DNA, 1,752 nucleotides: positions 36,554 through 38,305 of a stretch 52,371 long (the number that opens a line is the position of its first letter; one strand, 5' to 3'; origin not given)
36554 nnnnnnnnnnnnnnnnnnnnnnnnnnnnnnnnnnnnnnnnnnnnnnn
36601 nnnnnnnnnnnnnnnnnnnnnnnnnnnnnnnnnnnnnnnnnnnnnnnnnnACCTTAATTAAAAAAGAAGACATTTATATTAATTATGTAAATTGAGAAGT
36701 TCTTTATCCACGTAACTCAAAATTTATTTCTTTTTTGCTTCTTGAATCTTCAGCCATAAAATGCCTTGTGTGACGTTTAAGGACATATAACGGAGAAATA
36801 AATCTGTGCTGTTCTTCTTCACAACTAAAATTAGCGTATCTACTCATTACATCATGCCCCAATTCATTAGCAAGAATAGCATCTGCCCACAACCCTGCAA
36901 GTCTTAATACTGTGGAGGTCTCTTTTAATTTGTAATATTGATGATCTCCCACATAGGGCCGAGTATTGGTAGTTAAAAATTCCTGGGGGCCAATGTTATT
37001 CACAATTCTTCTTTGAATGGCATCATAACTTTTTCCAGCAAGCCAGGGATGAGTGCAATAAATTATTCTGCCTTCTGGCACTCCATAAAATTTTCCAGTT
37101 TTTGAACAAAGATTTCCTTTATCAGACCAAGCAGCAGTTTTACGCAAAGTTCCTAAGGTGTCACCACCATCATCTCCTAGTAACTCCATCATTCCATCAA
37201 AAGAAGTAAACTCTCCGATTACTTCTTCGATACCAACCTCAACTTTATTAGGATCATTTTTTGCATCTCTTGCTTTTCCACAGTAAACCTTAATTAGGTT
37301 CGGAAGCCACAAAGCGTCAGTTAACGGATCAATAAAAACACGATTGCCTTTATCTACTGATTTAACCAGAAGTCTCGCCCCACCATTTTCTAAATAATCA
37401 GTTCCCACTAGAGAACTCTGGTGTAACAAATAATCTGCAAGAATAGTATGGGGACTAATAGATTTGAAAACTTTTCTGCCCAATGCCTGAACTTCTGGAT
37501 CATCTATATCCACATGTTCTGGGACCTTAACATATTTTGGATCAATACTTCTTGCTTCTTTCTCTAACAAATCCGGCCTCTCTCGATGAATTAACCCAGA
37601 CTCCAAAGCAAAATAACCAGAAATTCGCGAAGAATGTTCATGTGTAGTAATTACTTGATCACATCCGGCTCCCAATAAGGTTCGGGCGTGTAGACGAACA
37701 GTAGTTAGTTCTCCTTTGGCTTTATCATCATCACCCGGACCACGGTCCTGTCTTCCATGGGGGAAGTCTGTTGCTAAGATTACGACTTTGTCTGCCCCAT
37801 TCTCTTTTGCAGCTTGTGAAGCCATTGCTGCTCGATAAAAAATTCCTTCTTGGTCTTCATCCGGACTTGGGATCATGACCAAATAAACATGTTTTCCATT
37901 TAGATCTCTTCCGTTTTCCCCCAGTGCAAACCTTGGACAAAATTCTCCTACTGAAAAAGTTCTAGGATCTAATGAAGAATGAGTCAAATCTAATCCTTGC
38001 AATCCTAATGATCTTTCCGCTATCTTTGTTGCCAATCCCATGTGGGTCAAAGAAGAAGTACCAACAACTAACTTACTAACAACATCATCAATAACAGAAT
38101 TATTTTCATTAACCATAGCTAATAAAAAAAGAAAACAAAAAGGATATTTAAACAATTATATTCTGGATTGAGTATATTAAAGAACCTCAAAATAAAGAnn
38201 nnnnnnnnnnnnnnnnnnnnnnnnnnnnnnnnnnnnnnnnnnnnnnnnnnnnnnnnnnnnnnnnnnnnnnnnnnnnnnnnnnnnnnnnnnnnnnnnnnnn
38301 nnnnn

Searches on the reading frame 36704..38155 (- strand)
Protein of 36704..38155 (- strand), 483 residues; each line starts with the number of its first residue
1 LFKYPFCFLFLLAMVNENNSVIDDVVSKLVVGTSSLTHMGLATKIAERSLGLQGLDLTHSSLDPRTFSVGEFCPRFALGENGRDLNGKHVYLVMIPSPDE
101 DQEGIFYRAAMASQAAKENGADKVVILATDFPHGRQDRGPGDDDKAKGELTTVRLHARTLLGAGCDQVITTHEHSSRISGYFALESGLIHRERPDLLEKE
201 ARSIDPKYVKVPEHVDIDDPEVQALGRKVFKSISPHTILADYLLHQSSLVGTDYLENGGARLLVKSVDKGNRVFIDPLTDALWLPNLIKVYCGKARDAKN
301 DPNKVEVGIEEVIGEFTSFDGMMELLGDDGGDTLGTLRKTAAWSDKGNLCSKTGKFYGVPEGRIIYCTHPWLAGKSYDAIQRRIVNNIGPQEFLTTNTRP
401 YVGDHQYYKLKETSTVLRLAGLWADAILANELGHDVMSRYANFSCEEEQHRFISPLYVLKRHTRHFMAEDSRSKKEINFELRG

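Call 3: search_protein_families(library=pfam, proteins=[window:36704-38155:-], max_evalue=1)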
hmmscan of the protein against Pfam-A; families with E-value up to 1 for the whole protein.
window:36704-38155:- (483 aa): 1 family
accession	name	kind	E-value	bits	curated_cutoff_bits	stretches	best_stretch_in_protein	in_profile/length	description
PF13793.12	Pribosyltran_N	-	0.075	13.3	25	1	38-139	9-97/117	N-terminal domain of ribose phosphate pyrophosphokinase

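Call 4: search_protein_families(library=ncbifam, proteins=[window:36704-38155:-], max_evalue=1)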
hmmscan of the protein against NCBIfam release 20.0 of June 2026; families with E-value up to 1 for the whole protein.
window:36704-38155:- (483 aa): 10 families
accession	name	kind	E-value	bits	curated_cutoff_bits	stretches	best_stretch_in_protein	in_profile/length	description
TIGR01251.1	ribP_PPkin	subfamily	2.1e-09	36.7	113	1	65-185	30-139/309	ribose-phosphate diphosphokinase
NF002320.0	PRK01259.1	subfamily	8e-08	32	297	1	57-184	28-143/316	ribose-phosphate diphosphokinase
NF002844.0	PRK03092.1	equivalog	3.5e-07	29.8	438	2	33-183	15-147/326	ribose-phosphate diphosphokinase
NF002618.0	PRK02269.1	equivalog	1.4e-05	24.9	460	1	41-184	17-142/321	ribose-phosphate diphosphokinase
NF003428.0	PRK04923.1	equivalog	0.00013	21.2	536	2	114-184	78-144/319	ribose-phosphate diphosphokinase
NF002686.0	PRK02458.1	equivalog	0.00029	20.4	506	1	43-184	19-146/323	ribose-phosphate diphosphokinase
NF002095.0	PRK00934.1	equivalog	0.00083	18.6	296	1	93-186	51-137/287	ribose-phosphate diphosphokinase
NF005537.0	PRK07199.1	subfamily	0.0026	16.9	322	1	108-179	67-132/301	ribose-phosphate diphosphokinase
NF002758.0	PRK02812.1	equivalog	0.0041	16.3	518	1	113-185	92-159/330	ribose-phosphate pyrophosphokinase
NF001815.0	PRK00553.1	equivalog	0.23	10.5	484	1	110-184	77-146/332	ribose-phosphate pyrophosphokinase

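Call 8: search_solved_structures(query=window:36704-38155:-, max_evalue=1, show_alignments=2)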
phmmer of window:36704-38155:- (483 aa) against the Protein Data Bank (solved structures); distinct sequences matched with E-value up to 1: 24.
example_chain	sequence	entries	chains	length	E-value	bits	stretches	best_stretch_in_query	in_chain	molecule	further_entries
4f8e_A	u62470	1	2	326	1.3e-07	34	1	35-191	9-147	Ribose-phosphate pyrophosphokinase 1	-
4m0p_A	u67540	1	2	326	3.3e-07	32.6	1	35-191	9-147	Ribose-phosphate pyrophosphokinase 1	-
2h06_A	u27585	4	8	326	2.2e-06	29.9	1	35-191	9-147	Ribose-phosphate pyrophosphokinase I | Ribose-phosphate pyrophosphokinase 1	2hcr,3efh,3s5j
4lzo_A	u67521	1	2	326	2.2e-06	29.9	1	35-191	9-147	Ribose-phosphate pyrophosphokinase 1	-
8dbf_A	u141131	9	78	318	2.8e-06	29.6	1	35-191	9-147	Ribose-phosphate pyrophosphokinase 1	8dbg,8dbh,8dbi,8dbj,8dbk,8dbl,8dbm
8dbc_A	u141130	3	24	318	2.8e-06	29.6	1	35-191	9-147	Ribose-phosphate pyrophosphokinase 1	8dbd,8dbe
8dbn_A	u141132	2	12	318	2.9e-06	29.5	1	35-191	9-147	Ribose-phosphate pyrophosphokinase 1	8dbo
4lyg_A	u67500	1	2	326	3.2e-06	29.4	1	35-191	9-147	Ribose-phosphate pyrophosphokinase 1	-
4lzn_B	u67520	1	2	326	3.3e-06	29.3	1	35-191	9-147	Ribose-phosphate pyrophosphokinase 1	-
2h08_A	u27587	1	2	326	3.6e-06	29.2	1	35-185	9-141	Ribose-phosphate pyrophosphokinase I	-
4m0u_A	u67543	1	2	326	5.7e-06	28.5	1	35-191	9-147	Ribose-phosphate pyrophosphokinase 1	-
2h07_A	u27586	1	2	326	5.7e-06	28.5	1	35-191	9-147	Ribose-phosphate pyrophosphokinase I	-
8yq0_A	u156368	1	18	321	6.1e-06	28.4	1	35-191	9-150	Ribose-phosphate pyrophosphokinase 1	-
7yk1_A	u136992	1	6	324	6.9e-05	25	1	77-191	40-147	Ribose-phosphate pyrophosphokinase 2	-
8ypy_A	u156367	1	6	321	0.00016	23.8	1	77-191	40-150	Isoform 2 of Ribose-phosphate pyrophosphokinase 2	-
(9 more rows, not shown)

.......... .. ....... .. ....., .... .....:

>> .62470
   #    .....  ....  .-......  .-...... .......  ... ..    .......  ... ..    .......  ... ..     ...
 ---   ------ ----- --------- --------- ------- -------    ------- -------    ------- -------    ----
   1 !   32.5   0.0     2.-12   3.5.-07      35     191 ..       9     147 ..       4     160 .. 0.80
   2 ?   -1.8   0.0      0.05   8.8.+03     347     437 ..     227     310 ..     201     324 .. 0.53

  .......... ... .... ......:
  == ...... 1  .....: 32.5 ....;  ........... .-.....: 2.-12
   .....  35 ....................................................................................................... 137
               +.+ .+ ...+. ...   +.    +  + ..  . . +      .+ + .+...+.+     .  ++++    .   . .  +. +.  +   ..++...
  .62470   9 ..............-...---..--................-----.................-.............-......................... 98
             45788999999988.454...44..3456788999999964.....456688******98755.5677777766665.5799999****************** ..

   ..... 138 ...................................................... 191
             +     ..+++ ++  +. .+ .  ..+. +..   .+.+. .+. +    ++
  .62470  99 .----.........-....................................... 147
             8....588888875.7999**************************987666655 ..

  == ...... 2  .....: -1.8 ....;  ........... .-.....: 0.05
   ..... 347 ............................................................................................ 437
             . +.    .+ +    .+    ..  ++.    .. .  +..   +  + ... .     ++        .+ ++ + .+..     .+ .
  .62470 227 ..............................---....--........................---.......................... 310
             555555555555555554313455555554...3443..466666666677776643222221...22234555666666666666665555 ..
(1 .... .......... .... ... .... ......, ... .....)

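Call 12: find_homologous_proteins(query=window:36704-38155:-)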
Query window:36704-38155:- (483 aa): 665 proteins with E <= 0.001 among 8000 candidates; the best 120 are listed.
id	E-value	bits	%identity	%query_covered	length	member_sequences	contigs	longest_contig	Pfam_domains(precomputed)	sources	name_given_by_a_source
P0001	0.0e+0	1114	100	100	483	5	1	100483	-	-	-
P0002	5.3e-259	878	81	97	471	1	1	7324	-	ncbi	-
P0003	1.6e-171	589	56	96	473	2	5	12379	-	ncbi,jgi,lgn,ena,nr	ncbi:hypothetical protein J4437_05070 [Candidatus Woesearchaeota archaeon]|nr:hypothetical protein [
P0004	1.6e-165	570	55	97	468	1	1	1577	-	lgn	-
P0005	1.9e-162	559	54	97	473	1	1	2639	-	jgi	-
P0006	2.9e-162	559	53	97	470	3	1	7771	-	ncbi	-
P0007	2.7e-161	556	52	97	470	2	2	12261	-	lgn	-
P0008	4.7e-159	548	54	97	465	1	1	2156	-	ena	-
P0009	2.0e-156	540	52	97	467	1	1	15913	-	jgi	jgi:phosphoribosylpyrophosphate synthetase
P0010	5.3e-156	538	54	98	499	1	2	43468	-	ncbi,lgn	-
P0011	7.0e-156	538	54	96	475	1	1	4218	-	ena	-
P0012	9.2e-155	534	53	97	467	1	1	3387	-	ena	-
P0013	1.2e-154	534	52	97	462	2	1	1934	PF13793.13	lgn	-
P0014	1.1e-153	531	53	95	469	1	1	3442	-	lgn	-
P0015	1.2e-153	530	52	97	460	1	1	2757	PF13793.13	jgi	-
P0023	4.3e-150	519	53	97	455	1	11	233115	PF13793.13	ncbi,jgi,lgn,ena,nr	ncbi:ribose-phosphate pyrophosphokinase [Candidatus Woesearchaeota archaeon]|jgi:phosphoribosylpyrop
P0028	6.0e-147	508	51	97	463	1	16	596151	-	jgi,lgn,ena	jgi:phosphoribosylpyrophosphate synthetase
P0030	7.1e-144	498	51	95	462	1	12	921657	PF13793.13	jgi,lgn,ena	jgi:phosphoribosylpyrophosphate synthetase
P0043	1.6e-126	441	48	94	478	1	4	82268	-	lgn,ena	-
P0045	4.0e-64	235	34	91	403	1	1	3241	PF24390.2,PF00156.34,PF13793.13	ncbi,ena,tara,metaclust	tara:strand:+ start:403 stop:1614 length:1212 start_codon:yes stop_codon:yes gene_type:complete|meta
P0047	4.5e-36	143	30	92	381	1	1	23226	PF00156.34,PF14572.13,PF13793.13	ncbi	-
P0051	1.6e-18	85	28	75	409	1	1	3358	PF00156.34,PF13793.13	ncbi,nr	ncbi:MAG: phosphoribosyltransferase family protein [SAR324 cluster bacterium]|nr:phosphoribosyltrans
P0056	5.2e-17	80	27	87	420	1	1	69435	PF00156.34,PF14572.13,PF13793.13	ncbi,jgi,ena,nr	ncbi:MAG: phosphoribosyltransferase family protein [Deltaproteobacteria bacterium]|nr:phosphoribosyl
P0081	4.0e-15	74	28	78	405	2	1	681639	PF00156.34,PF13793.13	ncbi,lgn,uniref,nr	ncbi:ribose-phosphate diphosphokinase [Reinekea blandensis]|uniref:ribose-phosphate diphosphokinase 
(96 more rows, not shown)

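Call 14: find_related_loci(query=window:36704-38155:-, collection=genome_contigs, flank=10000)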
Query window:36704-38155:- (483 aa) in genome_contigs; peptide patterns used: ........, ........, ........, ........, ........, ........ (x = any residue, [..] = any of these).
68 stretches matched a pattern; 1 encode a relative of the query (tblastn E <= 1e-3); 1 distinct loci.
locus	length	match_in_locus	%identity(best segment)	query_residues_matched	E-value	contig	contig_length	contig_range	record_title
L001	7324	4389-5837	80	1-482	0e+0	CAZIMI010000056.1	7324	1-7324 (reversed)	MAG TPA_asm: uncultured Methanosarcinales archaeon isolate SRP077602_co6_348 genome assembly, contig: NODE_15117_length_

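Call 17: find_encoding_contigs(protein=P0030, flank=10000, max_places=2)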
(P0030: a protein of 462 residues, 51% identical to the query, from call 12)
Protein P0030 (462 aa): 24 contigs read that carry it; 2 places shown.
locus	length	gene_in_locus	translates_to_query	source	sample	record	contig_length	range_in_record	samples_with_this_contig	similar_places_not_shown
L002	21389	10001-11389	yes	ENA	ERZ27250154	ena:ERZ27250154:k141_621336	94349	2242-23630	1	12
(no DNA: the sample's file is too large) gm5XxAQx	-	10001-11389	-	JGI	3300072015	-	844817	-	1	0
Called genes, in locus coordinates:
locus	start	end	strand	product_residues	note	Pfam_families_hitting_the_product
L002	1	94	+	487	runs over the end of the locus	PF14321:DUF4382, PF13473:Cupredoxin_1 (weak)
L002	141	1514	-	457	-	-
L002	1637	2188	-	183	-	-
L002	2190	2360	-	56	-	-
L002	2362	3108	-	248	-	-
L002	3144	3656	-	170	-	PF00239:Resolvase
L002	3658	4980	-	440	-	PF00589:Phage_integrase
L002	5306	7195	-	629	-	PF17214:KH_TffA, PF07650:KH_2 (weak), PF23023:Anti-Pycsar_Apyc1, PF00753:Lactamase_B, PF16661:Lactamase_B_6, PF12706:Lactamase_B_2, PF10996:Beta-Casp, PF07521:RMMBL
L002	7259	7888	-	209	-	PF00227:Proteasome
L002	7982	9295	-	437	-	PF02881:SRP54_N, PF13401:AAA_22 (faint), PF13604:AAA_30 (weak), PF00448:SRP54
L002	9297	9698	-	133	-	PF02996:Prefoldin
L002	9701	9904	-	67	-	-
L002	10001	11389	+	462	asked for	PF13793:Pribosyltran_N (weak)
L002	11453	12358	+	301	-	PF04055:Radical_SAM, PF08608:Wyosine_form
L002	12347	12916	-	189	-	-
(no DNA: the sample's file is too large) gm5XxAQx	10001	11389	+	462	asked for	PF13793:Pribosyltran_N (weak)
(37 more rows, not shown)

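Call 18: find_encoding_contigs(protein=P0028, flank=10000, max_places=2)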
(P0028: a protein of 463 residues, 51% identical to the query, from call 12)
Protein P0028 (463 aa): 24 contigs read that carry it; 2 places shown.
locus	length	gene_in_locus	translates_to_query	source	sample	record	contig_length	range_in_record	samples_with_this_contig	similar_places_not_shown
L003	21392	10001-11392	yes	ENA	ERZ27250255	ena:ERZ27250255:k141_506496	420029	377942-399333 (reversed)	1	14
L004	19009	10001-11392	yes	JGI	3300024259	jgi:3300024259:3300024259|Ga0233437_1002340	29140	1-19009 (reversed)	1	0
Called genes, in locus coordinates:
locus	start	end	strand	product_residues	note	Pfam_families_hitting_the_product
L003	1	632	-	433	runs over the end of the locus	-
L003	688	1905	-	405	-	PF00278:Orn_DAP_Arg_deC, PF02784:Orn_Arg_deC_N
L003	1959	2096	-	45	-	-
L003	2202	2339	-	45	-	-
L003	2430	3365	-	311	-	PF00701:DHDPS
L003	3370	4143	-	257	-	PF00696:AA_kinase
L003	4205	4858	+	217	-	PF24367:DUF7523 (faint), PF13840:ACT_7 (weak)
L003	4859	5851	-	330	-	-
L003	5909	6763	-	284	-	-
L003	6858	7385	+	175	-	-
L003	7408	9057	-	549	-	-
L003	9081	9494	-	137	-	PF02996:Prefoldin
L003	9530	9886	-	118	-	-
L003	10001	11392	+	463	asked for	-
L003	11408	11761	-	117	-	-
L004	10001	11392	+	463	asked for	-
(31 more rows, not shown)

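Call 19: find_encoding_contigs(protein=P0023, flank=10000, max_places=2)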
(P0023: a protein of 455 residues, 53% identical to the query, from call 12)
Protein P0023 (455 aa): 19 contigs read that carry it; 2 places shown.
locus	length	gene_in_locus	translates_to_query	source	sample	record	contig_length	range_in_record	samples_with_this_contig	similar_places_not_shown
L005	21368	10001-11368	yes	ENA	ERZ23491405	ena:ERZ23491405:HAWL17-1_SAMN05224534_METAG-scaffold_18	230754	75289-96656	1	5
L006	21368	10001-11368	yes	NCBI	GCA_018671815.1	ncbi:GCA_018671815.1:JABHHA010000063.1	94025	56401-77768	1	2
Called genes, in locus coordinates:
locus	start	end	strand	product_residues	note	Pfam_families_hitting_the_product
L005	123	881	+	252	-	PF00291:PALP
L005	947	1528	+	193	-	PF01966:HD (faint)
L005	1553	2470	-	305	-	-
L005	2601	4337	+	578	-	PF04055:Radical_SAM, PF13353:Fer4_12 (faint)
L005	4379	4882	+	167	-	PF06414:Zeta_toxin (faint), PF08433:KTI12 (faint), PF13671:AAA_33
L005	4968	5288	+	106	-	-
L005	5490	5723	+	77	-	PF10884:DUF2683 (weak)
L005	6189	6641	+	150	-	PF01090:Ribosomal_S19e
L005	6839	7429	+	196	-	PF01198:Ribosomal_L31e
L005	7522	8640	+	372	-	PF08068:DKCLD, PF01509:TruB_N, PF21238:Pus10_C (weak), PF16198:TruB_C_2, PF01472:PUA, PF26292:PUA_elF2D (weak)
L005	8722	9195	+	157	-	-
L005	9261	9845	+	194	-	-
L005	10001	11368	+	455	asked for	PF13793:Pribosyltran_N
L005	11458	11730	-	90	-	-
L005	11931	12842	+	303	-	PF00149:Metallophos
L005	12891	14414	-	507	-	PF00709:Adenylsucc_synt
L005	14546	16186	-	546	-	-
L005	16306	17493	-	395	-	PF01259:SAICAR_synt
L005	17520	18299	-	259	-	PF00731:AIRC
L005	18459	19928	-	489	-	PF00206:Lyase_1, PF10397:ADSL_C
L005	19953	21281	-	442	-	PF01808:AICARFT_IMPCHas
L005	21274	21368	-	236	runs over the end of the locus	PF02142:MGS (weak), PF01808:AICARFT_IMPCHas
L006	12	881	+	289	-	PF00291:PALP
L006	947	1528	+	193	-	PF01966:HD (faint)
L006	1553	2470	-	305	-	-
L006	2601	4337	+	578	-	PF04055:Radical_SAM, PF13353:Fer4_12 (faint)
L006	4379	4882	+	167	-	PF06414:Zeta_toxin (faint), PF08433:KTI12 (faint), PF13671:AAA_33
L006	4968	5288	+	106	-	-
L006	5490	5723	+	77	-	PF10884:DUF2683 (weak)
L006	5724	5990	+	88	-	-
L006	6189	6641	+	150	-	PF01090:Ribosomal_S19e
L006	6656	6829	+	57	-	-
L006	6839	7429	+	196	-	PF01198:Ribosomal_L31e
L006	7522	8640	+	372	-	PF08068:DKCLD, PF01509:TruB_N, PF21238:Pus10_C (weak), PF16198:TruB_C_2, PF01472:PUA, PF26292:PUA_elF2D (weak)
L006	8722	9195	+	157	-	-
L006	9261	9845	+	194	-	-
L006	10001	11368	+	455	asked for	PF13793:Pribosyltran_N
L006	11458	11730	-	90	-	-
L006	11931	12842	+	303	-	PF00149:Metallophos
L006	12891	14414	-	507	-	PF00709:Adenylsucc_synt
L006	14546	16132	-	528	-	-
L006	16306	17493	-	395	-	PF01259:SAICAR_synt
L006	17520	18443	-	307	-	PF00731:AIRC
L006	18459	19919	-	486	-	PF00206:Lyase_1, PF10397:ADSL_C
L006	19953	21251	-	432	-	PF01808:AICARFT_IMPCHas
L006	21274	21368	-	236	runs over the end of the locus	PF02142:MGS (weak), PF01808:AICARFT_IMPCHas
